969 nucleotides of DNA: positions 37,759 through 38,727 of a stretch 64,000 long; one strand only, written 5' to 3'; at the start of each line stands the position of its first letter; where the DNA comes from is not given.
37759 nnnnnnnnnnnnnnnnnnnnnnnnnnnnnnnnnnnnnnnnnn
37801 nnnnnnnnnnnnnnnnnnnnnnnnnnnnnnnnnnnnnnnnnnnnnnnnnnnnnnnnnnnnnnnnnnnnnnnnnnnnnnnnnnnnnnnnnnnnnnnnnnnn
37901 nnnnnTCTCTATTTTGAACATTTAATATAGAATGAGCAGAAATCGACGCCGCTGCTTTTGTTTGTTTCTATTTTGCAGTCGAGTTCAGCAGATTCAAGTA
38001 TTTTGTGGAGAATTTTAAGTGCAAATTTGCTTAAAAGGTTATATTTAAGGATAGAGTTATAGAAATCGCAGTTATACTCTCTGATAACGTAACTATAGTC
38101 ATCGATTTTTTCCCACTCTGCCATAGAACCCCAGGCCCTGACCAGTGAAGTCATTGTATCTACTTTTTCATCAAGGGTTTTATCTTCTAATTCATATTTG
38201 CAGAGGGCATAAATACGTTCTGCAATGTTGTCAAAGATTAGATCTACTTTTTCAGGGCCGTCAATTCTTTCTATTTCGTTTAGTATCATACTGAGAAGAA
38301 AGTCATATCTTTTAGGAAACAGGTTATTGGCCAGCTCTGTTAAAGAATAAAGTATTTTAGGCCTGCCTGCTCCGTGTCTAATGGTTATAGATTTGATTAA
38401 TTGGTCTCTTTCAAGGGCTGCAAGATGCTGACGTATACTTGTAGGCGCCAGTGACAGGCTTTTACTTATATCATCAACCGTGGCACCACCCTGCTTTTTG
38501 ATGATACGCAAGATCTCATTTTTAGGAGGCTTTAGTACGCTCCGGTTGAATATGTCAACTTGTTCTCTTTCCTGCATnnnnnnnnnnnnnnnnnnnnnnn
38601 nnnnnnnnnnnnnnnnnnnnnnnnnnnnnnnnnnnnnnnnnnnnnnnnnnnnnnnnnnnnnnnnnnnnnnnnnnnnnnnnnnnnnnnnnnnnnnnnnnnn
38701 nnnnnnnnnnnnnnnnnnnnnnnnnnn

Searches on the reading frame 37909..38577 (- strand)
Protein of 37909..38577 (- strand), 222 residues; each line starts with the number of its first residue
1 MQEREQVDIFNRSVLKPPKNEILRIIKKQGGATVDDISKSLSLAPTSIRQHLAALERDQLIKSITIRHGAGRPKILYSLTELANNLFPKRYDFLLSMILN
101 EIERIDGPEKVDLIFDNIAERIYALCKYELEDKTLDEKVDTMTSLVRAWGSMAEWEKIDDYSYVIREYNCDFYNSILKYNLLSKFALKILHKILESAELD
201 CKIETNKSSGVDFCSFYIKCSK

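Call 3: search_protein_families(library=pfam, proteins=[window:37909-38577:-], max_evalue=1)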
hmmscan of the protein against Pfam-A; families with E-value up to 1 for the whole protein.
window:37909-38577:- (222 aa): 26 families (the best 25 are shown)
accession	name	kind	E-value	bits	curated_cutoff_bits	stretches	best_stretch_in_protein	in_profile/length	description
PF13412.12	HTH_24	-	1.4e-07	31.4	21.9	1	21-62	7-48/48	Winged helix-turn-helix DNA-binding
PF01022.26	HTH_5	-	7.2e-06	26.2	22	1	19-62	4-46/47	Bacterial regulatory protein, arsR family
PF01047.28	MarR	-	1e-05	25.8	24.6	1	18-62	4-48/59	MarR family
PF02002.24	TFIIE_alpha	-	0.00064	20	22.9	1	21-63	17-59/105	TFIIE alpha subunit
PF12840.13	HTH_20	-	0.0022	18.3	27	1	21-63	8-50/51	Helix-turn-helix domain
PF08221.17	HTH_9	-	0.0023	18.4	23.4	1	22-57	18-53/62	RNA polymerase III subunit RPC82 helix-turn-helix domain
PF04703.18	FaeA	-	0.003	18.3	20.7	1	19-70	2-54/62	FaeA-like protein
PF09339.16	HTH_IclR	-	0.0031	17.7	22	1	21-61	7-48/52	IclR helix-turn-helix domain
PF25212.1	HVO_A0114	-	0.0045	17.2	27.6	1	12-63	17-68/84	HVO_A0114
PF08220.18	HTH_DeoR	-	0.0053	16.9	21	1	20-62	3-45/57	DeoR-like helix-turn-helix domain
PF11994.14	DUF3489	-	0.0061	17.1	29.5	1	20-67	10-57/68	Protein of unknown function (DUF3489)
PF13601.12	HTH_34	-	0.012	16.2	27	1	22-94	5-76/80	Winged helix DNA-binding domain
PF02082.26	Rrf2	-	0.018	15.6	30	1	28-64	20-56/132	Iron-dependent Transcriptional regulator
PF08279.18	HTH_11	-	0.018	15.3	25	1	20-58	3-42/55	HTH domain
PF01638.23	HxlR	-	0.037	14.3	20.8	1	34-88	21-74/91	HxlR-like helix-turn-helix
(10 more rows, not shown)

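Call 4: search_protein_families(library=ncbifam, proteins=[window:37909-38577:-], max_evalue=1)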
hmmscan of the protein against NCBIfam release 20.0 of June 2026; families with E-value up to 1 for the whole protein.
window:37909-38577:- (222 aa): 19 families
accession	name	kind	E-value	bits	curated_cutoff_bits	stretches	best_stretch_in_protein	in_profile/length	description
TIGR02702.1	SufR_cyano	equivalog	1.6e-19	70.4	178.8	1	19-205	3-193/208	iron-sulfur cluster biosynthesis transcriptional regulator SufR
NF040939.2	trans_reg_lrs14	equivalog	1e-05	25.5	90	1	23-81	28-87/103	Lrs14 family HTH-type transcriptional regulator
TIGR01884.1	cas_HTH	subfamily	1.6e-05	24.4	60.2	1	19-82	144-201/202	CRISPR-associated CARF protein Csa3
NF033788.1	HTH_metalloreg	subfamily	2.6e-05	23.9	55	1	20-63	14-57/77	metalloregulator ArsR/SmtB family transcription factor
NF053606.1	Sta1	subfamily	0.00011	22.3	80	1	21-81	24-85/100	Sta1 family transcriptional regulator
NF041397.1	TranRegGlpR_Halo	equivalog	0.00027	20.6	300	1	19-62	7-50/253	HTH-type transcriptional regulator GlpR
NF033789.1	repress_SdpR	subfamily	0.00033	20.5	100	1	17-63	8-53/79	autorepressor SdpR family transcription factor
NF040755.1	AgaR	equivalog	0.00075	18.7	260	1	19-60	8-49/256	transcriptional repressor AgaR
NF040820.1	trans_reg_LrpA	equivalog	0.0014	18.5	250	1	22-81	9-66/141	HTH-type transcriptional regulator LrpA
TIGR02337.1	HpaR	equivalog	0.0017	18.2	121.2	1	21-114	32-122/130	homoprotocatechuate degradation operon regulator HpaR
NF053755.1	MsvR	equivalog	0.0036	17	220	1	15-80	11-74/236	transcriptional factor MsvR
NF053704.1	TransRegCcpNBacil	equivalog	0.0053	16.2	260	1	19-56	7-44/208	transcriptional regulator CcpN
NF003025.0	PRK03902.1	equivalog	0.0057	16.7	138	1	21-62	12-53/142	transcriptional regulator MntR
TIGR04472.1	reg_rSAM_mob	hypoth_equivalog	0.006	16.6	240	1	19-121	33-131/141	radical SAM mobile pair system MarR family transcriptional regulator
NF007753.1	PRK10434.1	equivalog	0.013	15.1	350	1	19-61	7-49/253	glucitol operon DNA-binding transcriptional repressor SrlR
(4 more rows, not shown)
